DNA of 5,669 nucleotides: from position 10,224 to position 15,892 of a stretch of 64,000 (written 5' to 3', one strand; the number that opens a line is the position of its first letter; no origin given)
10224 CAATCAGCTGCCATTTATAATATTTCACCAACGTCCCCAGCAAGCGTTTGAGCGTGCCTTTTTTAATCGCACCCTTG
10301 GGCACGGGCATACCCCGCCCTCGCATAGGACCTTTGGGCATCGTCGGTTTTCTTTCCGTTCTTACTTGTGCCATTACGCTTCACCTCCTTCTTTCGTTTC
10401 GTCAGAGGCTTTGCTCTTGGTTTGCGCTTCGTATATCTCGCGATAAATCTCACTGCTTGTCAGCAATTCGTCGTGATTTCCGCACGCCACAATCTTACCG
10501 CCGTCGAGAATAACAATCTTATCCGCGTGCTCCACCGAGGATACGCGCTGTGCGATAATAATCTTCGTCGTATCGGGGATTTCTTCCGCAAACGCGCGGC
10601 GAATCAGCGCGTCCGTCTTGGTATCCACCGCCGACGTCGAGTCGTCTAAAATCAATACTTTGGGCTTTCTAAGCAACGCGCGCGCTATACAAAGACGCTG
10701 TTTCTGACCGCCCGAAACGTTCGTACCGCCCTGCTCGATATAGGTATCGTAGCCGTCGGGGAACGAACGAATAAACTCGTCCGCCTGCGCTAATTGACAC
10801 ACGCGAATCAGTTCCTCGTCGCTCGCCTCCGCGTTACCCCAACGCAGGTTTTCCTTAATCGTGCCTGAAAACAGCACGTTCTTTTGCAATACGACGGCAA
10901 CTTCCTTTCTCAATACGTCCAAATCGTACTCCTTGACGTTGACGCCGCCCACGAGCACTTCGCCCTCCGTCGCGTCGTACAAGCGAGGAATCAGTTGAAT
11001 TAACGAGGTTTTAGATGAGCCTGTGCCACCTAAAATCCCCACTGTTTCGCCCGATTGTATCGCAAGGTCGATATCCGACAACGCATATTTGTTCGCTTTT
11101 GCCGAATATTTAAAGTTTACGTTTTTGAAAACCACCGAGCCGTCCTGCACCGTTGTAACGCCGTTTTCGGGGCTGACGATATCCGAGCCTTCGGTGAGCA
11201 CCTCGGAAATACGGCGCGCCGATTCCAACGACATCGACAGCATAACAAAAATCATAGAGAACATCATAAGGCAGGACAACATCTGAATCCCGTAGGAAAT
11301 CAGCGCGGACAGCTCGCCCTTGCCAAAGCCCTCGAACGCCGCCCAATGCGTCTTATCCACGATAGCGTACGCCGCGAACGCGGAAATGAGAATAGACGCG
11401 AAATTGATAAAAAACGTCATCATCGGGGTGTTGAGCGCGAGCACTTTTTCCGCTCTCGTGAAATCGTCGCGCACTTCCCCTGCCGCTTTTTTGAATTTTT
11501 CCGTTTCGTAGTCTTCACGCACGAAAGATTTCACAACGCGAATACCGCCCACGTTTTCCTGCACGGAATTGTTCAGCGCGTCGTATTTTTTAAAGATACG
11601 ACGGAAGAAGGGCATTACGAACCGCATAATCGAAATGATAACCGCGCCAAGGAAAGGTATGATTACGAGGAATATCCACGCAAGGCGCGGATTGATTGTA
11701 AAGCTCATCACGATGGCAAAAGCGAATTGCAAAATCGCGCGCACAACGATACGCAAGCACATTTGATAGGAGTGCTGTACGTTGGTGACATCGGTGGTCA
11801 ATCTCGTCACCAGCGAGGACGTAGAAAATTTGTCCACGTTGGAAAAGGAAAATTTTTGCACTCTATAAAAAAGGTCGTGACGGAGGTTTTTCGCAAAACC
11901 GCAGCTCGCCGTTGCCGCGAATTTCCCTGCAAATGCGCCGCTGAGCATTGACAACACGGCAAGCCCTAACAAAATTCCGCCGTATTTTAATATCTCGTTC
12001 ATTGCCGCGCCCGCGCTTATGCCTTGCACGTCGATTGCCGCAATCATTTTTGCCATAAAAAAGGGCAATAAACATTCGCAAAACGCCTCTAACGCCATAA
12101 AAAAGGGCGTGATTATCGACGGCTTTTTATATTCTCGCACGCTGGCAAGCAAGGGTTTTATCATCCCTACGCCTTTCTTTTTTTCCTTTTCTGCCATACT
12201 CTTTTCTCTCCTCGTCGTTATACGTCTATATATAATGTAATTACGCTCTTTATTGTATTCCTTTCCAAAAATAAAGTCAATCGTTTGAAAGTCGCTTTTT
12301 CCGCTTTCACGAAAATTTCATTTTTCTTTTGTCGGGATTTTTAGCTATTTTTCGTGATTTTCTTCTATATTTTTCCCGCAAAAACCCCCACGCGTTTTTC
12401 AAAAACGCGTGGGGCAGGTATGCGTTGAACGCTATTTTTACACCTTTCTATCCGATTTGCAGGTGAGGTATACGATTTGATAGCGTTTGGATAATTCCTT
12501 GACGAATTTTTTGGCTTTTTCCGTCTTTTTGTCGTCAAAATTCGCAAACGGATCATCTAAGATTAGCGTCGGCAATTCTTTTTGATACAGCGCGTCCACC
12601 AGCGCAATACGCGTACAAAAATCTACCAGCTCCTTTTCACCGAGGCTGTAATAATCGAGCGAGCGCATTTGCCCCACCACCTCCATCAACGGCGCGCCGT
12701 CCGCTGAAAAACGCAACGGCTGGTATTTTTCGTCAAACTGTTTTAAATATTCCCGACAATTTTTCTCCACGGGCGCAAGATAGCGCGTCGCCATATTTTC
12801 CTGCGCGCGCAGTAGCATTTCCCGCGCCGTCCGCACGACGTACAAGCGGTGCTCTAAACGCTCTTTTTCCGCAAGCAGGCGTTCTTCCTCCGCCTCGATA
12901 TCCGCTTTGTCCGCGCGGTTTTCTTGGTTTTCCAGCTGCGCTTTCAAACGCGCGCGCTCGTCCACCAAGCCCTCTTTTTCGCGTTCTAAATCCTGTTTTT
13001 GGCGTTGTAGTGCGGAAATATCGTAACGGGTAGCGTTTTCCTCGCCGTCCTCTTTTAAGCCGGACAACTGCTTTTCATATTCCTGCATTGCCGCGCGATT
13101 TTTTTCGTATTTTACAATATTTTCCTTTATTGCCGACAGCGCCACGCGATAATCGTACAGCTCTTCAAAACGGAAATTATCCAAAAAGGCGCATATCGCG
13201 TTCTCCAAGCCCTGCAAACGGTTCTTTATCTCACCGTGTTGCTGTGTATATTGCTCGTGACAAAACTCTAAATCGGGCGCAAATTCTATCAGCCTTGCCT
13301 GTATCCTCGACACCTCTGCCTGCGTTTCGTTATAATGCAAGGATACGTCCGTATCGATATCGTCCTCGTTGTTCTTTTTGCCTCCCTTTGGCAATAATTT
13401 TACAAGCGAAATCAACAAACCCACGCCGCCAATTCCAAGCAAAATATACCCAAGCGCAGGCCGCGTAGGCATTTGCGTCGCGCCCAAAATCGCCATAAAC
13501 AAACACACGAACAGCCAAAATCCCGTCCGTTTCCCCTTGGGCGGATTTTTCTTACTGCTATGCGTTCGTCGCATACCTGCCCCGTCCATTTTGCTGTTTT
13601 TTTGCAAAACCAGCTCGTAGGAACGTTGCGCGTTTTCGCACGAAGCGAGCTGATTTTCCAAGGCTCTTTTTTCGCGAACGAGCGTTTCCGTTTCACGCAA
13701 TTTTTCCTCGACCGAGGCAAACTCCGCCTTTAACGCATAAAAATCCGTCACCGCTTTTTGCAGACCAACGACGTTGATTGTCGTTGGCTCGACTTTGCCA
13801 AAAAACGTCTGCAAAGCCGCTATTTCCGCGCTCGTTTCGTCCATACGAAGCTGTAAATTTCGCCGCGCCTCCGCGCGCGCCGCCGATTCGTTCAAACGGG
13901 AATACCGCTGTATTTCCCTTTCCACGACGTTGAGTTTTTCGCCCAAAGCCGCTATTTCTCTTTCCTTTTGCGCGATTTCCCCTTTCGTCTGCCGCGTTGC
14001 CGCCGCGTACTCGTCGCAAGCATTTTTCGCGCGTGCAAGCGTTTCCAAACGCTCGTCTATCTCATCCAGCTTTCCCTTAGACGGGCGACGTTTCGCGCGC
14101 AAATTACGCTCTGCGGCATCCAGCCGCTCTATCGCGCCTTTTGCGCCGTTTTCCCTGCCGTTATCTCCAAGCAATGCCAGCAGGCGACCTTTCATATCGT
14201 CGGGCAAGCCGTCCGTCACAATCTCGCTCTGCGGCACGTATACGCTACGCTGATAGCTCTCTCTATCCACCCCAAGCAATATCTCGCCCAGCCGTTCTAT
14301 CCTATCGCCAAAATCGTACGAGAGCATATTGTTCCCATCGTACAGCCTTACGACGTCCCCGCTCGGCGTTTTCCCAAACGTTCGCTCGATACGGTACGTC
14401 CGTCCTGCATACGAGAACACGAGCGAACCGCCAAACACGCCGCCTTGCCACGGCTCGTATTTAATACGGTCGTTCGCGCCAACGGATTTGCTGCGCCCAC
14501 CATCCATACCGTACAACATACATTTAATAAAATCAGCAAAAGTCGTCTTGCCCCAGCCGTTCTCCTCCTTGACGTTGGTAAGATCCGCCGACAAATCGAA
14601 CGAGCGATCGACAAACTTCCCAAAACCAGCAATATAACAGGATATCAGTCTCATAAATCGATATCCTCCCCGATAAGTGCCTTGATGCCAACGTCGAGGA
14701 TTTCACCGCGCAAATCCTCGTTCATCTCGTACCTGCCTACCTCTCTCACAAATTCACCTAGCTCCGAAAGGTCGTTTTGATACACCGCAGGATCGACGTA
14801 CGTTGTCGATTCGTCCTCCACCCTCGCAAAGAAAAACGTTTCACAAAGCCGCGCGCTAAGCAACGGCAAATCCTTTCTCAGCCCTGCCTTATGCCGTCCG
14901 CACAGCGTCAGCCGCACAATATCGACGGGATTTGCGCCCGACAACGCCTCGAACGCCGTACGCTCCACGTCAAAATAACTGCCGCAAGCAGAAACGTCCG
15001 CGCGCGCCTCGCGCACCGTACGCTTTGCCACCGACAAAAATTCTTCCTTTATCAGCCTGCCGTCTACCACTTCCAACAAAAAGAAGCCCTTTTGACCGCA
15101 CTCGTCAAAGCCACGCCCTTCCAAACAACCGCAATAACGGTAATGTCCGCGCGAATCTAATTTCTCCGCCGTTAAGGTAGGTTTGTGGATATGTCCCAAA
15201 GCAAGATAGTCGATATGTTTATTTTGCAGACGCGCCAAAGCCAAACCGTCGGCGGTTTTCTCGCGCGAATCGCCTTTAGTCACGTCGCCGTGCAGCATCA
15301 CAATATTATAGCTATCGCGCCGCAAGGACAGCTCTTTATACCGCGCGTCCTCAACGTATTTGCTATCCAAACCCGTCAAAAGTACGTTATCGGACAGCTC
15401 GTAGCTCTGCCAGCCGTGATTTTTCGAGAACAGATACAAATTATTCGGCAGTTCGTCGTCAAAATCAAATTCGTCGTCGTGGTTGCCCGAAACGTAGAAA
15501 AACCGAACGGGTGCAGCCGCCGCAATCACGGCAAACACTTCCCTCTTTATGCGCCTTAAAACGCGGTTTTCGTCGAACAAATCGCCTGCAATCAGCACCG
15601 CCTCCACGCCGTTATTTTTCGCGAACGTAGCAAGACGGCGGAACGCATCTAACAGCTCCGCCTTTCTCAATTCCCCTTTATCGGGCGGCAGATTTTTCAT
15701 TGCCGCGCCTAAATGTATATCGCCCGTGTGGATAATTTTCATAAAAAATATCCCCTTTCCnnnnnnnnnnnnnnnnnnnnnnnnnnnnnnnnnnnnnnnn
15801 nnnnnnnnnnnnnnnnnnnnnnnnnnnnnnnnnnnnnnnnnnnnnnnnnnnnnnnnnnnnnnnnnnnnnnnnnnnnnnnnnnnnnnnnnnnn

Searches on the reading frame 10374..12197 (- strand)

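Call 44: search_protein_families(library=pfam, proteins=[window:10374-12197:-], max_evalue=0.00001)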
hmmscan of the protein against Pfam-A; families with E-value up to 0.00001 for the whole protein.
window:10374-12197:- (607 aa): 2 families
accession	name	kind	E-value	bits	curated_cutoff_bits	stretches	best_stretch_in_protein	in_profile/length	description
PF00664.28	ABC_membrane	-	4.4e-38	132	28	1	28-281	2-252/274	ABC transporter transmembrane region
PF00005.33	ABC_tran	-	9.8e-29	101.1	25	1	373-522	1-137/137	ABC transporter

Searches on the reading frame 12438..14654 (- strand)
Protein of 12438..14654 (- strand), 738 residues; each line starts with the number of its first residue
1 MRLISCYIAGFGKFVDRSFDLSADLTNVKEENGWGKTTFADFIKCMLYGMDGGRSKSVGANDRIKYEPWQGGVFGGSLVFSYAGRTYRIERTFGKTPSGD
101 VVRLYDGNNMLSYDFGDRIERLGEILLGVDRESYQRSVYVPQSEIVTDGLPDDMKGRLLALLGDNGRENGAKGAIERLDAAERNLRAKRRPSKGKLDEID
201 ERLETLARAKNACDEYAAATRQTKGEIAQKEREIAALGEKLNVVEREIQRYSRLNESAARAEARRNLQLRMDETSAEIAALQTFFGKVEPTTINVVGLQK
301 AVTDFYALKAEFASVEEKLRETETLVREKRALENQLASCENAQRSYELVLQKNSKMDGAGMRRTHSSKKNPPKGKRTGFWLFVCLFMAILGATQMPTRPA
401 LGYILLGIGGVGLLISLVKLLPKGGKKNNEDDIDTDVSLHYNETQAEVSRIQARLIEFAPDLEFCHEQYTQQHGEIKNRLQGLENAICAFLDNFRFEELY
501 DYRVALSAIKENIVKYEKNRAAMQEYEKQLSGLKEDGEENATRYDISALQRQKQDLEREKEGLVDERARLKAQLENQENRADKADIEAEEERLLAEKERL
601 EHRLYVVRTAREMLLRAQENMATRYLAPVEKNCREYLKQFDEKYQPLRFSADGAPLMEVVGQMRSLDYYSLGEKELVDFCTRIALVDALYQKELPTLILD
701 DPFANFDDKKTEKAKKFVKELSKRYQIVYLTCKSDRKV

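Call 7: search_protein_families(library=pfam, proteins=[window:12438-14654:-])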
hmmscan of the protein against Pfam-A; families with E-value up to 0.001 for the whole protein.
window:12438-14654:- (738 aa): 1 family
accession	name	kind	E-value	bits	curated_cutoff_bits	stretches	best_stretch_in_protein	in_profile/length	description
PF13476.12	AAA_23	-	2.1e-09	38.7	27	1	7-241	3-200/201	AAA domain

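Call 42: search_protein_families(library=ncbifam, proteins=[window:12438-14654:-], max_evalue=0.001)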
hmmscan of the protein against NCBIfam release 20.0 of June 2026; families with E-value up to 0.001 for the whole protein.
window:12438-14654:- (738 aa): 6 families
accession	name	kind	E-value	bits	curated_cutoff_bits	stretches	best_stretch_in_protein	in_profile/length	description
NF041034.1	Rad50_Sulf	equivalog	5.3e-12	44.4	1000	2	32-356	32-326/872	DNA double-strand break repair ATPase Rad50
NF045780.1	TrlF_fam_ATP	equivalog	2.3e-09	36.6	350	1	33-340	319-634/944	TrlF family AAA-like ATPase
NF003034.1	PRK03918.1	equivalog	1.1e-07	30.3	700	1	32-356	32-336/878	DNA double-strand break repair ATPase Rad50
NF045487.1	ASRP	equivalog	5.5e-07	28.6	300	1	174-341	318-467/593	archaea-specific SMC-related protein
NF040933.2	ABC_arch_GlcV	equivalog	6.2e-05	22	450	1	682-734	149-200/357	glucose ABC transporter ATP-binding protein GlcV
TIGR02168.1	SMC_prok_B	equivalog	0.00011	20.1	567.35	0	178-358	339-522/1181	chromosome segregation protein SMC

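Call 50: find_homologous_proteins(query=window:12438-14654:-, max_evalue=1e-20)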
Query window:12438-14654:- (738 aa): 276 proteins with E <= 1e-20 among 8000 candidates; the best 120 are listed.
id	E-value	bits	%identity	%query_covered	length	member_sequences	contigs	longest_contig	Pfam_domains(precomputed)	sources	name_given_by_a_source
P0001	0.0e+0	1620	99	100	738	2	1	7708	PF13476.13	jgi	-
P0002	4.2e-240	817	52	100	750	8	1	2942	-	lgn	-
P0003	2.5e-233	795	51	100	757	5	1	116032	PF13476.13,PF02463.26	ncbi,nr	ncbi:MAG: AAA family ATPase [Clostridia bacterium]|nr:AAA family ATPase [Clostridia bacterium]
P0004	4.8e-232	791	51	100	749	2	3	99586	PF13476.13,PF02463.26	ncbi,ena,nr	ncbi:MAG: AAA family ATPase [Clostridia bacterium]|nr:AAA family ATPase [Clostridia bacterium]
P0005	5.2e-227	774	51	100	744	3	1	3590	PF13476.13,PF02463.26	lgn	-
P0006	8.4e-227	773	50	100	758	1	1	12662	PF13476.13,PF02463.26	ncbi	-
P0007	1.2e-226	773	51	100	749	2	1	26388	PF13476.13,PF02463.26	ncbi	-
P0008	4.3e-226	771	51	100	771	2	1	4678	PF13476.13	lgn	-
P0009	1.8e-225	769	52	100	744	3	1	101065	PF13476.13,PF02463.26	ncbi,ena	-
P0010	9.5e-225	767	50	100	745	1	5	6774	PF13476.13,PF02463.26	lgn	-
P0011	8.9e-224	763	50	100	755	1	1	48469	PF13476.13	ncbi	-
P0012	9.7e-224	763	50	100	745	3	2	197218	PF13476.13,PF02463.26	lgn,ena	-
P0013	9.8e-224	763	51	100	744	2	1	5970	PF13476.13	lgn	-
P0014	6.3e-223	760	50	100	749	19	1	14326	PF13476.13,PF02463.26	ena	-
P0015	1.1e-221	756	49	100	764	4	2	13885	PF13514.13,PF13476.13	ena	-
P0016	3.5e-220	751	50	100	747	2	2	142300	PF13476.13,PF02463.26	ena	-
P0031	1.0e-196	674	45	100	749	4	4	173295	PF13476.13,PF02463.26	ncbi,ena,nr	ncbi:MAG: AAA family ATPase [Clostridia bacterium]|nr:AAA family ATPase [Clostridia bacterium]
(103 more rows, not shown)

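Call 52: find_encoding_contigs(protein=P0003, flank=10000, max_places=1)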
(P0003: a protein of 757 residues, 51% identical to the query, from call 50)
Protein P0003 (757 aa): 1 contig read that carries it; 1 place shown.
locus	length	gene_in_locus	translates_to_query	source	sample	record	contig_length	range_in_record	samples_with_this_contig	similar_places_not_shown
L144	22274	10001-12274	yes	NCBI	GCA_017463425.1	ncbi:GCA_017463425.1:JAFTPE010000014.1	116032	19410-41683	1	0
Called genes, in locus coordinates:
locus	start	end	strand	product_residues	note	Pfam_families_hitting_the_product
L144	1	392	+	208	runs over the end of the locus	PF00227:Proteasome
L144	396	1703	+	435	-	PF07728:AAA_5 (faint), PF07724:AAA_2, PF00004:AAA (weak)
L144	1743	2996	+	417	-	PF13393:tRNA-synt_His, PF00587:tRNA-synt_2b, PF03129:HGTP_anticodon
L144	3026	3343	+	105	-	PF00085:Thioredoxin, PF04756:OST3_OST6 (weak), PF13098:Thioredoxin_2, PF13899:Thioredoxin_7 (weak), PF13905:Thioredoxin_8 (faint)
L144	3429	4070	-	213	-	PF21349:RUBY_RBDX (weak), PF23455:DUF7129 (faint), PF23458:DUF7130 (faint), PF00210:Ferritin (faint), PF02915:Rubrerythrin, PF21349:RUBY_RBDX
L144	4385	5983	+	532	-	PF13396:PLDc_N (weak), PF13091:PLDc_2, PF00614:PLDc, PF13091:PLDc_2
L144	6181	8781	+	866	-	PF02861:Clp_N, PF23569:NBD_SMAX1, PF00004:AAA, PF17871:AAA_lid_9, PF00004:AAA, PF07724:AAA_2, PF07728:AAA_5, PF10431:ClpB_D2-small, +10 more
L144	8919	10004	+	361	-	PF00149:Metallophos, PF12850:Metallophos_2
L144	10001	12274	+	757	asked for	PF02463:SMC_N (faint), PF13476:AAA_23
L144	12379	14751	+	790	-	PF12799:LRR_4 (faint), PF13306:LRR_5, PF13855:LRR_8 (faint), PF13306:LRR_5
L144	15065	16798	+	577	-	PF00664:ABC_membrane, PF00005:ABC_tran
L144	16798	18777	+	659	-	PF00664:ABC_membrane, PF00005:ABC_tran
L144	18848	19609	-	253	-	PF02811:PHP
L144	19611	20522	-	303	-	PF02463:SMC_N (weak), PF13175:AAA_15 (faint), PF00005:ABC_tran, PF13304:AAA_21, PF00005:ABC_tran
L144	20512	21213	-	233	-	PF00528:BPD_transp_1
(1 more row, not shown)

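Call 53: find_encoding_contigs(protein=P0031, flank=10000, max_places=1)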
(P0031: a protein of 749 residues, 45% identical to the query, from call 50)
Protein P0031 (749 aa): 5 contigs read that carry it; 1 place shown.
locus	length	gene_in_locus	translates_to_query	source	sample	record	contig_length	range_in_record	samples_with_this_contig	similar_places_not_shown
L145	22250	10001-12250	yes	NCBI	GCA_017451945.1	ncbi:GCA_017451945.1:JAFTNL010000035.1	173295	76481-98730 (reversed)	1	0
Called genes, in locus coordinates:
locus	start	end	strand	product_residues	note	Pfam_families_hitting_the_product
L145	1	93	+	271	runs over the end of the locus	PF03419:Peptidase_U4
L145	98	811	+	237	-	PF04542:Sigma70_r2, PF08281:Sigma70_r4_2 (faint), PF04545:Sigma70_r4, PF01381:HTH_3 (weak)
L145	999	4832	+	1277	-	-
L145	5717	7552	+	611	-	PF07881:Fucose_iso_N1, PF07882:Fucose_iso_N2, PF02952:Fucose_iso_C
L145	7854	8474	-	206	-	-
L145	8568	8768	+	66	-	PF01381:HTH_3, PF12844:HTH_19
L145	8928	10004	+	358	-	PF00149:Metallophos, PF12850:Metallophos_2 (weak)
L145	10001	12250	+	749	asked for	PF02463:SMC_N (weak), PF13476:AAA_23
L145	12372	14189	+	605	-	PF00664:ABC_membrane, PF00005:ABC_tran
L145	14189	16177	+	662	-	PF00664:ABC_membrane, PF00005:ABC_tran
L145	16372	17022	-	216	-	PF02368:Big_2, PF26918:Ig_Eae (weak), PF22359:Big-like (weak)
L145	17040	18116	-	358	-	PF00089:Trypsin, PF13365:Trypsin_2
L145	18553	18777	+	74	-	-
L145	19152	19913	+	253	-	-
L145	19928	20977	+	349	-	PF00730:HhH-GPD, PF00633:HHH (faint), PF14815:NUDIX_4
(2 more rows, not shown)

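Call 54: find_encoding_contigs(protein=P0016, flank=10000, max_places=1)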
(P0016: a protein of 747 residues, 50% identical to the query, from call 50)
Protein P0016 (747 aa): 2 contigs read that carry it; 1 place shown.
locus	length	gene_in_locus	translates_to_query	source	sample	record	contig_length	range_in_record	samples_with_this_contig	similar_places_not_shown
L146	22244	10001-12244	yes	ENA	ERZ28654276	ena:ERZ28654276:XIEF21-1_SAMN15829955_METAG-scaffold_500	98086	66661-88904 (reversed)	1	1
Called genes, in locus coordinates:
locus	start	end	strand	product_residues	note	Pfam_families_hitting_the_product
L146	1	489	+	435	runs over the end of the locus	PF07728:AAA_5 (faint), PF07724:AAA_2, PF00004:AAA (weak)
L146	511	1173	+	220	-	PF16255:Lipase_GDSL_lke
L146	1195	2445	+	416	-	PF13393:tRNA-synt_His, PF00587:tRNA-synt_2b, PF13393:tRNA-synt_His, PF03129:HGTP_anticodon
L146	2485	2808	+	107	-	PF00085:Thioredoxin, PF13098:Thioredoxin_2, PF13899:Thioredoxin_7 (weak)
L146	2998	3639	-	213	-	PF21349:RUBY_RBDX, PF23455:DUF7129 (faint), PF00210:Ferritin (faint), PF02915:Rubrerythrin, PF21349:RUBY_RBDX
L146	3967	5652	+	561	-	PF13091:PLDc_2, PF00614:PLDc (weak), PF13091:PLDc_2, PF00614:PLDc (weak)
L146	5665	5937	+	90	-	-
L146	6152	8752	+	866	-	PF02861:Clp_N, PF23569:NBD_SMAX1, PF00004:AAA, PF17871:AAA_lid_9, PF00004:AAA, PF07724:AAA_2, PF07728:AAA_5, PF10431:ClpB_D2-small, +10 more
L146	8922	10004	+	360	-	PF00149:Metallophos, PF12850:Metallophos_2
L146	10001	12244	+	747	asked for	PF02463:SMC_N (faint), PF13476:AAA_23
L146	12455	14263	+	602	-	PF00664:ABC_membrane, PF00005:ABC_tran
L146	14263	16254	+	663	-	PF00664:ABC_membrane, PF02463:SMC_N (faint), PF00005:ABC_tran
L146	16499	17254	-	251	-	PF02811:PHP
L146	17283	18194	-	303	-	PF02463:SMC_N (weak), PF13175:AAA_15 (faint), PF00005:ABC_tran, PF13304:AAA_21, PF00005:ABC_tran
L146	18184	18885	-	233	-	PF00528:BPD_transp_1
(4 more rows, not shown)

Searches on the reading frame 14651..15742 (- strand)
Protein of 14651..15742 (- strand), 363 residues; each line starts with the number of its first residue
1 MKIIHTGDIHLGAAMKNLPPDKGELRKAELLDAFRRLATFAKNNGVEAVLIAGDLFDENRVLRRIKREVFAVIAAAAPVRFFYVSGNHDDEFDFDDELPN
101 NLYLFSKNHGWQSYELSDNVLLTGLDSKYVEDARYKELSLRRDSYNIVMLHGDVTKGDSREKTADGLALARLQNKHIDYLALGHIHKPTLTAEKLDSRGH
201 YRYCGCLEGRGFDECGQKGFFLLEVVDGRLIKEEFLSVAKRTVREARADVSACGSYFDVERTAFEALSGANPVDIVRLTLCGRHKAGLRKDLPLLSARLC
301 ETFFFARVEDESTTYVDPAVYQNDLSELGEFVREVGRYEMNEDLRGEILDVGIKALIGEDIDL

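Call 44: search_protein_families(library=pfam, proteins=[window:14651-15742:-], max_evalue=0.00001)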
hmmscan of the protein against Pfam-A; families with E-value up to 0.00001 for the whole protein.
window:14651-15742:- (363 aa): 2 families
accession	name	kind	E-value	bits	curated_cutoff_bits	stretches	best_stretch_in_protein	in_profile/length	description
PF00149.33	Metallophos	-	2.4e-17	64.4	21.5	1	1-188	1-191/191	Calcineurin-like phosphoesterase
PF12850.12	Metallophos_2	-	1.4e-09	38.6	27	1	1-193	1-124/154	Calcineurin-like phosphoesterase superfamily domain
